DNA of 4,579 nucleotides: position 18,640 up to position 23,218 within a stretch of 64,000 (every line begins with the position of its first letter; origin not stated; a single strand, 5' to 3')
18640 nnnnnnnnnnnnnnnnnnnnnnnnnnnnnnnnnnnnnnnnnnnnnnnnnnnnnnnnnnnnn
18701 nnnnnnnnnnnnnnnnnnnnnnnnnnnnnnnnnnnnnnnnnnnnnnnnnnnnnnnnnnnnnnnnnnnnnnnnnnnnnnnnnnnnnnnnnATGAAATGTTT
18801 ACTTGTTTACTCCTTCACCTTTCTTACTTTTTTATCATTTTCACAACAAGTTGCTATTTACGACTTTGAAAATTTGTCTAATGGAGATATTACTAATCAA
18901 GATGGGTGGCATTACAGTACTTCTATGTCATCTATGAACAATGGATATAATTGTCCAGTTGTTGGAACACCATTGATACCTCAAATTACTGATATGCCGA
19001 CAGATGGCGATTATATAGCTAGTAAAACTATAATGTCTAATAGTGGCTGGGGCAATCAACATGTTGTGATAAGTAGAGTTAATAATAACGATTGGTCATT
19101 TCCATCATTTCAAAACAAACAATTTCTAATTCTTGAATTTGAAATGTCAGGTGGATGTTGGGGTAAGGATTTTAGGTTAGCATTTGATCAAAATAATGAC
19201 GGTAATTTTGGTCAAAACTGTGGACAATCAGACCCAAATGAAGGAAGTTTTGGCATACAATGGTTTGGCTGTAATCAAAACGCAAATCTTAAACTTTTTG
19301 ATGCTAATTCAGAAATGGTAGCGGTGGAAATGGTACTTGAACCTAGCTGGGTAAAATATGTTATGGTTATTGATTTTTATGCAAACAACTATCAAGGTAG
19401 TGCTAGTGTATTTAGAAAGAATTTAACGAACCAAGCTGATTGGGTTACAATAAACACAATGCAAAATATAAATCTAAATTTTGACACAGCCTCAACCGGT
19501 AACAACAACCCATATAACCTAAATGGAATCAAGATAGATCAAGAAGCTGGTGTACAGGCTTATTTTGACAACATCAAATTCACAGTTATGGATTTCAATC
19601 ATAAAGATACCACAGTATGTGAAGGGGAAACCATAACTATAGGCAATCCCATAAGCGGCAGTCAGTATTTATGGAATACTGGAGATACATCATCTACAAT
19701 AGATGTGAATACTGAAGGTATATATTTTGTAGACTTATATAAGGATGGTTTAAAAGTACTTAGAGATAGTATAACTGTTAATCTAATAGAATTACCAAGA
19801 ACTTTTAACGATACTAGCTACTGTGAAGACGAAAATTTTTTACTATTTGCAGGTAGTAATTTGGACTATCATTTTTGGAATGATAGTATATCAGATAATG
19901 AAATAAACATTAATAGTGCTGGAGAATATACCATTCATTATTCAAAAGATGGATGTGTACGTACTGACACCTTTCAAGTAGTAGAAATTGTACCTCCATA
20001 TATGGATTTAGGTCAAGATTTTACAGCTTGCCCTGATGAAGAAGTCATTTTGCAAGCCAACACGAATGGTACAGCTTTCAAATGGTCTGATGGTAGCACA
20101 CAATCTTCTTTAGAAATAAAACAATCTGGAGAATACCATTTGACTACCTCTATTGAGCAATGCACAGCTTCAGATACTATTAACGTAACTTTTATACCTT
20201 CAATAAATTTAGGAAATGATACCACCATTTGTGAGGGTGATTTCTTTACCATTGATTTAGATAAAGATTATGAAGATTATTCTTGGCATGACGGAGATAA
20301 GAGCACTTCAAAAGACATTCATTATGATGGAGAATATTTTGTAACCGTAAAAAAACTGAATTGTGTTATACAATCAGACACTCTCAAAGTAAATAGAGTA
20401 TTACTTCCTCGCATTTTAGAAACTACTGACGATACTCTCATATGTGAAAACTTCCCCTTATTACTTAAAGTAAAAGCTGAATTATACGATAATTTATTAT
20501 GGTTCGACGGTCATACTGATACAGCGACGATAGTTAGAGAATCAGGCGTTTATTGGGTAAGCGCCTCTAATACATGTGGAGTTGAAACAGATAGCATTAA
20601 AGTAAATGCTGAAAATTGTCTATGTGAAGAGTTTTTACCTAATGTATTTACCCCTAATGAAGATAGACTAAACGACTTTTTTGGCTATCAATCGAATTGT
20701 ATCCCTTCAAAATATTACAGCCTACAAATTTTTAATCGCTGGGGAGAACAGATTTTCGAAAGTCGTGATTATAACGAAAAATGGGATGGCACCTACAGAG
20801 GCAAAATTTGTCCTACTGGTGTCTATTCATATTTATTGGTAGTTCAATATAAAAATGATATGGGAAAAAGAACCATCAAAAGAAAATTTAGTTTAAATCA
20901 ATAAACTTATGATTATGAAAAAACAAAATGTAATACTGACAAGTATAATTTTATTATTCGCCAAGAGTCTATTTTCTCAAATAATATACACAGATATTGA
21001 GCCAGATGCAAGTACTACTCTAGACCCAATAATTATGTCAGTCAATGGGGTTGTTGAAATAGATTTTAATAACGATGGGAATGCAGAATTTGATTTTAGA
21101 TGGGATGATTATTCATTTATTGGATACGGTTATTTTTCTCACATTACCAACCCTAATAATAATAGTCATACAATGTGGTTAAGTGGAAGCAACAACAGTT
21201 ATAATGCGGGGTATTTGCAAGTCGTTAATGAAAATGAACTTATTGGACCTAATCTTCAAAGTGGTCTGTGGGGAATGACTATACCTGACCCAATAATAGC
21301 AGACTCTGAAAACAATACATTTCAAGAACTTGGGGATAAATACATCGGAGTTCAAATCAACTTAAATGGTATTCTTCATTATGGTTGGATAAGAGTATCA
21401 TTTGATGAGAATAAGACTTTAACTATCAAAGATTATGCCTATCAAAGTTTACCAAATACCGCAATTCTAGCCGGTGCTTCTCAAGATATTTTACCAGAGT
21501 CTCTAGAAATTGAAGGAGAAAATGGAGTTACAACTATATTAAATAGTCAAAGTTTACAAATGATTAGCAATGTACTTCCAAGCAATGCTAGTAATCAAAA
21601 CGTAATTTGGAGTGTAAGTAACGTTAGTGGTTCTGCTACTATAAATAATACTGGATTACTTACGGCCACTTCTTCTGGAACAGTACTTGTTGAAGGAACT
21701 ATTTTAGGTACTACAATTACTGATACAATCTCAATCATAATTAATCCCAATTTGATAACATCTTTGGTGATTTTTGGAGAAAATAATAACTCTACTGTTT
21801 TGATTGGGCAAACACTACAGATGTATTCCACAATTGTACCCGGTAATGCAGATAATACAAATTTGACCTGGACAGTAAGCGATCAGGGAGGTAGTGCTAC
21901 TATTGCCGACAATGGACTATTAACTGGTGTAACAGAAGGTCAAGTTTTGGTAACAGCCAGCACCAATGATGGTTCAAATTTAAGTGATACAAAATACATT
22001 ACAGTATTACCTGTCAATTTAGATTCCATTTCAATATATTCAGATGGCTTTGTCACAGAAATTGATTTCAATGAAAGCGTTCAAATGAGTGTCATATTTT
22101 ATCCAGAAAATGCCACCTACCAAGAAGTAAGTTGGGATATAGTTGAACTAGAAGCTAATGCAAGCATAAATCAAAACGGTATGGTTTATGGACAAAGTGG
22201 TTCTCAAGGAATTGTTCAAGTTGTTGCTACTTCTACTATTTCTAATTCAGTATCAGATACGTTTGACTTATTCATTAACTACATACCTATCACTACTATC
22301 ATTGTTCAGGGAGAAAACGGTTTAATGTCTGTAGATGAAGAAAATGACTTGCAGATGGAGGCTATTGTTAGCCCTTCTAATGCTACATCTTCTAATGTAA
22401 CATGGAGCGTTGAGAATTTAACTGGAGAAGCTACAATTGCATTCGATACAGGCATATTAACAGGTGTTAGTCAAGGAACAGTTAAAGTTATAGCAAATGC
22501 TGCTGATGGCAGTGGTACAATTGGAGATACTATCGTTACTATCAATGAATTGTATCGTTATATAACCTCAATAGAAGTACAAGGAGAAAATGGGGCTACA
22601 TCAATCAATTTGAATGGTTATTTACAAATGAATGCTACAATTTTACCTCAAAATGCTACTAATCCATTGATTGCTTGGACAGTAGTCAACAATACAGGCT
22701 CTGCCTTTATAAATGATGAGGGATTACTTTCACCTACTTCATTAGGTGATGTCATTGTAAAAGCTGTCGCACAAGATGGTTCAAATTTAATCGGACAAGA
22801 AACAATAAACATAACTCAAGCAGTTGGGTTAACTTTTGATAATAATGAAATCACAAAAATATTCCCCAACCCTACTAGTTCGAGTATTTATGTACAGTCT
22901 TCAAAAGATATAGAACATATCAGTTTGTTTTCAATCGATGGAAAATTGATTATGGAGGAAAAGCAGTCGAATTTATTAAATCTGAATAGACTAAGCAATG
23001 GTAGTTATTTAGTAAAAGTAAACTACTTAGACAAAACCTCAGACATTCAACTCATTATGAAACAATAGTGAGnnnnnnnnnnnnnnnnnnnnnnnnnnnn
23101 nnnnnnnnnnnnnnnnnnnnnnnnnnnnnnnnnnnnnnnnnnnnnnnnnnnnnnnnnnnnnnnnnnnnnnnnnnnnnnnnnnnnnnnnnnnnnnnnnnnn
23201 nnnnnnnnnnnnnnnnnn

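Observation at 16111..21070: A ~2.48-kb tandem duplication whose junctions cut a riboswitch and a signal peptide, leaving two scars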

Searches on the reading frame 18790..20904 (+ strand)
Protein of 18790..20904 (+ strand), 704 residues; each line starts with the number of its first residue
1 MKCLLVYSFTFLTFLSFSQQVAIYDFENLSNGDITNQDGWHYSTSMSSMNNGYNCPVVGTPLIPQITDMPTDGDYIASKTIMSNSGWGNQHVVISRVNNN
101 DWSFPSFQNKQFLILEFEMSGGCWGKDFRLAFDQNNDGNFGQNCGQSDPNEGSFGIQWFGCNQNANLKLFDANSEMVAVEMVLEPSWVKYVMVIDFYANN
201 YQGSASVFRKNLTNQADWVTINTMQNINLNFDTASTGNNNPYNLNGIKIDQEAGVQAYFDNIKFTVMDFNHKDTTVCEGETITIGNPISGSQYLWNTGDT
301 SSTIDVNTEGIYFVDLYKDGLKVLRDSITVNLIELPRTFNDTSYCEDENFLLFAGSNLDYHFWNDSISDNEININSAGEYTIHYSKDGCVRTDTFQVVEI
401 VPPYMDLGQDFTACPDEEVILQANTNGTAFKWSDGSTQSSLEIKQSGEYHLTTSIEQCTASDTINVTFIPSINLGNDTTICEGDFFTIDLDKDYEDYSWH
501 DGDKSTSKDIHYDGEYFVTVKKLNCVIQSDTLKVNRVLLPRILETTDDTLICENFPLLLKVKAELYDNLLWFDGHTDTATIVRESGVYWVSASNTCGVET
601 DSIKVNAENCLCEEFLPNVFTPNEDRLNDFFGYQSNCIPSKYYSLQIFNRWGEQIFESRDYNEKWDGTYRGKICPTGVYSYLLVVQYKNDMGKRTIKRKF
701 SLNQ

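Call 8: search_protein_families(library=pfam, proteins=[window:18790-20904:+], max_evalue=0.01)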
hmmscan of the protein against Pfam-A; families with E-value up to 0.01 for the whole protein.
window:18790-20904:+ (704 aa): 1 family
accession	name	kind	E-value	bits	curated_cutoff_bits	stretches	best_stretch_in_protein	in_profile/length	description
PF13585.12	CHU_C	-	2.5e-17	63.2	27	1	616-687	3-75/86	CHU_C Type IX secretion signal domain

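Call 9: search_protein_families(library=ncbifam, proteins=[window:18790-20904:+], max_evalue=0.01)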
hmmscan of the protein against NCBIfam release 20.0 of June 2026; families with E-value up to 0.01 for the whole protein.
window:18790-20904:+ (704 aa): 1 family
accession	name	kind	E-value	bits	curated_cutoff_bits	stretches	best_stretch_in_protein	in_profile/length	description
TIGR04131.1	Bac_Flav_CTERM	domain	4.3e-14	52.4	35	1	617-703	4-84/85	T9SS type B sorting domain-containing protein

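Call 70: predict_structure(alignment_id=A1)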
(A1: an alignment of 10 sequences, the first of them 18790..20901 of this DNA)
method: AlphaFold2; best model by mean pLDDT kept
length: 704 residues; sequences in the alignment: 10
mean_pLDDT: 72.5   pTM: 0.43
mean pLDDT of the five models: 72.5, 69.6, 69.1, 66.7, 60.1
residues with pLDDT >= 90: 50; 70-90: 421; 50-70: 131; < 50: 102
segments of 3 or more residues with pLDDT < 50: 1-6, 8-80, 84-87, 95-103, 141-147
pLDDT, mean of each block of 10 residues (from residue 1): 42 36 32 31 27 24 28 28 50 46 52 77 68 59 48 75 71 85 71 83 87 77 89 76 69 60 66 80 79 88 89 84 83 76 82 77 77 84 83 85 85 82 87 87 87 87 87 84 85 85 88 89 85 87 86 78 90 88 88 90 79 63 57 66 84 84 75 75 75 72 63
secondary structure, 60 per line:
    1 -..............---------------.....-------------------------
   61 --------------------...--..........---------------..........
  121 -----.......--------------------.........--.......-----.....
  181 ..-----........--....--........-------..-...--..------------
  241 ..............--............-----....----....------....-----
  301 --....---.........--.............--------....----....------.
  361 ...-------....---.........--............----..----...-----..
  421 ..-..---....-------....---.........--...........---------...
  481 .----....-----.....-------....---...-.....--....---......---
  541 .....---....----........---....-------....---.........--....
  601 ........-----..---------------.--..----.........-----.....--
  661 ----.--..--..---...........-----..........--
elements in order (helices of 4 or more, strands of 3 or more residues): H2-15 H31-35 E81-83 E86-95 E111-120 E126-132 E153-161 E164-170 E176-182 E188-195 H198-201 E204-211 E244-254 E257-268 E274-277 E282-285 E292-295 E303-306 E310-318 E321-333 E342-345 E350-353 E360-363 E371-374 E378-386 E389-400 E411-413 E419-422 E429-432 E440-443 E447-455 E458-468 E478-481 E486-489 E495-499 E507-510 E514-516 E518-522 E525-528 E532-537 E541-545 E549-552 E557-564 E568-571 E579-582 E586-594 E597-608 E640-648 E654-658 E677-687 E693-702

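Call 72: fold_search(model_id=the predicted structure, library=pdb)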
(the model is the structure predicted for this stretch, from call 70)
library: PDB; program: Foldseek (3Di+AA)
matches with E <= 10: 1732; with E <= 0.001: 469
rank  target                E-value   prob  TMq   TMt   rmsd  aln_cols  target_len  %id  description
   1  9flp_A                5.2e-22  1.00  0.17  0.14  60.0       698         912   15  CryoEM structure of the neck (1403-2314) in the grappling hook protein A (GhpA) in the bacterium Aureispira sp. CCB-QB (released 2024-10-16)
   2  9fly_A                7.2e-20  1.00  0.18  0.15  53.5       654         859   14  CryoEM structure of the base (4151-5009) in the grappling hook protein A (GhpA) in the bacterium Aureispira sp. CCB-QB (released 2024-10-16)
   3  7ok5_B                8.1e-18  1.00  0.15  0.17  37.9       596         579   11  Crystal structure of mouse neurofascin 155 immunoglobulin domains (released 2022-12-14)
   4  7ok5_A                4.1e-17  1.00  0.15  0.18  38.3       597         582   11  Crystal structure of mouse neurofascin 155 immunoglobulin domains (released 2022-12-14)
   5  7ol2_A                1.4e-16  1.00  0.14  0.16  35.0       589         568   12  Crystal structure of mouse contactin 1 immunoglobulin domains (released 2022-12-14)
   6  3dmk_A                2.6e-16  1.00  0.17  0.16  38.3       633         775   13  Crystal structure of Down Syndrome Cell Adhesion Molecule (DSCAM) isoform 1.30.30, N-terminal eight Ig domains (released 2008-10-07)
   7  8k53_A                3.0e-16  1.00  0.17  0.16  27.8       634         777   12  Structure of the Dimeric Human CNTN2 Ig 1-6-FNIII 1-2 Domain in an Asymmetric State (released 2023-12-06)
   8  7ol4_A                4.2e-16  1.00  0.16  0.18  33.5       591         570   12  Mouse contactin-1 neurofascin-155 immunoglobulin domains adhesion complex (released 2022-12-14)
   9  9ba4_A                5.4e-16  1.00  0.16  0.13  28.7       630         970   12  Full-length cross-linked Contactin 2 (CNTN2) (released 2024-07-17)
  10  3b43                  9.2e-16  1.00  0.15  0.18  30.4       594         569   12  I-band fragment I65-I70 from titin (released 2008-01-22)
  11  9flv_A                1.8e-15  1.00  0.16  0.25  27.4       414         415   17  CryoEM structure of the fragment-5 (2393-2807) in the grappling hook protein A (GhpA) in the bacterium Aureispira sp.  (released 2024-10-16)
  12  6iaa_A                1.9e-15  1.00  0.15  0.14  34.3       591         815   12  hRobo2 ectodomain (released 2019-03-13)
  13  7ol4_D                3.6e-15  1.00  0.15  0.18  39.0       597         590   11  Mouse contactin-1 neurofascin-155 immunoglobulin domains adhesion complex (released 2022-12-14)
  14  8k3j_A                5.3e-15  1.00  0.13  0.15  34.3       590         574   11  Structure of human CNTN2 immunoglobulin domains 1-6 homo-dimer (released 2024-07-17)
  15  8k53_B                8.2e-15  1.00  0.12  0.14  33.9       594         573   11  Structure of the Dimeric Human CNTN2 Ig 1-6-FNIII 1-2 Domain in an Asymmetric State (released 2023-12-06)
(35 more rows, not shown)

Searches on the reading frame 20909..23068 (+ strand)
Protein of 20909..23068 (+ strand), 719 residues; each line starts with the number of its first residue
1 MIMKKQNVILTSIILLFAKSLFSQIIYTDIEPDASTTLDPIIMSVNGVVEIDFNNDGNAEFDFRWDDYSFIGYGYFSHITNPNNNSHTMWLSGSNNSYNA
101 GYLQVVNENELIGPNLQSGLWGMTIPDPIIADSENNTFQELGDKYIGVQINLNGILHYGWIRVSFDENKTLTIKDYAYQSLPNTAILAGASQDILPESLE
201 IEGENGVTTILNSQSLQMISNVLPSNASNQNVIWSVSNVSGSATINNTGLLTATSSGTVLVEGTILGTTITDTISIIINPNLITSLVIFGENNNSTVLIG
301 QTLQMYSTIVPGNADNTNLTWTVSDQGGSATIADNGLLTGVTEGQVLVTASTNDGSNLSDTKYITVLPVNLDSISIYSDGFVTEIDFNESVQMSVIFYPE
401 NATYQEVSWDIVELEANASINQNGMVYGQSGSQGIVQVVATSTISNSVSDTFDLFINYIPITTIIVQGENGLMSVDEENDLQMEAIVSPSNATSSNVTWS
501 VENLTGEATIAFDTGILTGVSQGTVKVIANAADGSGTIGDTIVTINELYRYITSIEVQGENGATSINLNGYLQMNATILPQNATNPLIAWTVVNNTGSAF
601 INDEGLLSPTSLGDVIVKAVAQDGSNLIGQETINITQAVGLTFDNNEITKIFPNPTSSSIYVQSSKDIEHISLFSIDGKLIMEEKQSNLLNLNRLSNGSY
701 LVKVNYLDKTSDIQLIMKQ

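Call 8: search_protein_families(library=pfam, proteins=[window:20909-23068:+], max_evalue=0.01)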
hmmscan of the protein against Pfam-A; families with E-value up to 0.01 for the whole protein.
window:20909-23068:+ (719 aa): 2 families
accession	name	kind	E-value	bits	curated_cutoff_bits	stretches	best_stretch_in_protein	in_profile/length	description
PF02368.24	Big_2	-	9.2e-33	112.5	22.8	5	293-356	10-72/79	Bacterial Ig-like domain (group 2)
PF18962.6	Por_Secre_tail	-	6.1e-09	36.5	27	1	651-708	1-66/75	Secretion system C-terminal sorting domain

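Call 9: search_protein_families(library=ncbifam, proteins=[window:20909-23068:+], max_evalue=0.01)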
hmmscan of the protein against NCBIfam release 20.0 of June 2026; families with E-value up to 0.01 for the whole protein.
window:20909-23068:+ (719 aa): 2 families
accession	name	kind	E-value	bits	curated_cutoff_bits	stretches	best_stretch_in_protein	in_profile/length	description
TIGR04183.1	Por_Secre_tail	domain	3.6e-08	33.3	23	1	651-716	1-70/72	T9SS type A sorting domain-containing protein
TIGR00312.2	cbiD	equivalog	0.0025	17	200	1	431-534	165-268/346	cobalt-precorrin-5B (C(1))-methyltransferase CbiD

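Call 12: find_encoding_contigs(protein=window:20909-23068:+, flank=10000, max_places=6)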
Protein window:20909-23068:+ (719 aa): 2 contigs read that carry it; 2 places shown.
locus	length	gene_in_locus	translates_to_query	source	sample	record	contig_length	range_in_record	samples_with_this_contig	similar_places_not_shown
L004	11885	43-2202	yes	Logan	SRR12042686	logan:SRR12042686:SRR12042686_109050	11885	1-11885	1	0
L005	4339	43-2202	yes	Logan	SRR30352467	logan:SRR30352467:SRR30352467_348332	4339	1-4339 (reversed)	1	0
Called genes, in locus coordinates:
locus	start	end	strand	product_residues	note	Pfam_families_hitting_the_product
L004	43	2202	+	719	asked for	PF02368:Big_2, PF18962:Por_Secre_tail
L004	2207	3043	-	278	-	PF00682:HMGL-like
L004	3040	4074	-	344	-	PF01180:DHO_dh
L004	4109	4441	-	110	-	PF12844:HTH_19, PF01381:HTH_3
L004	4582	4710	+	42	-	-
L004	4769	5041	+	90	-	-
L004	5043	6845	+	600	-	PF02518:HATPase_c (weak), PF13589:HATPase_c_3, PF01119:DNA_mis_repair, PF08676:MutL_C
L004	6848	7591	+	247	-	PF01694:Rhomboid, PF08551:DUF1751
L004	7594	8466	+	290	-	PF01694:Rhomboid, PF20216:DUF6576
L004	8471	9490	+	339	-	PF28535:DUF8431, PF03372:Exo_endo_phos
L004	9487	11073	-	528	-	PF00496:SBP_bac_5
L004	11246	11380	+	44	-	-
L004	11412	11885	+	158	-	?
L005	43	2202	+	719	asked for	PF02368:Big_2, PF18962:Por_Secre_tail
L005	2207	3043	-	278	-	PF00682:HMGL-like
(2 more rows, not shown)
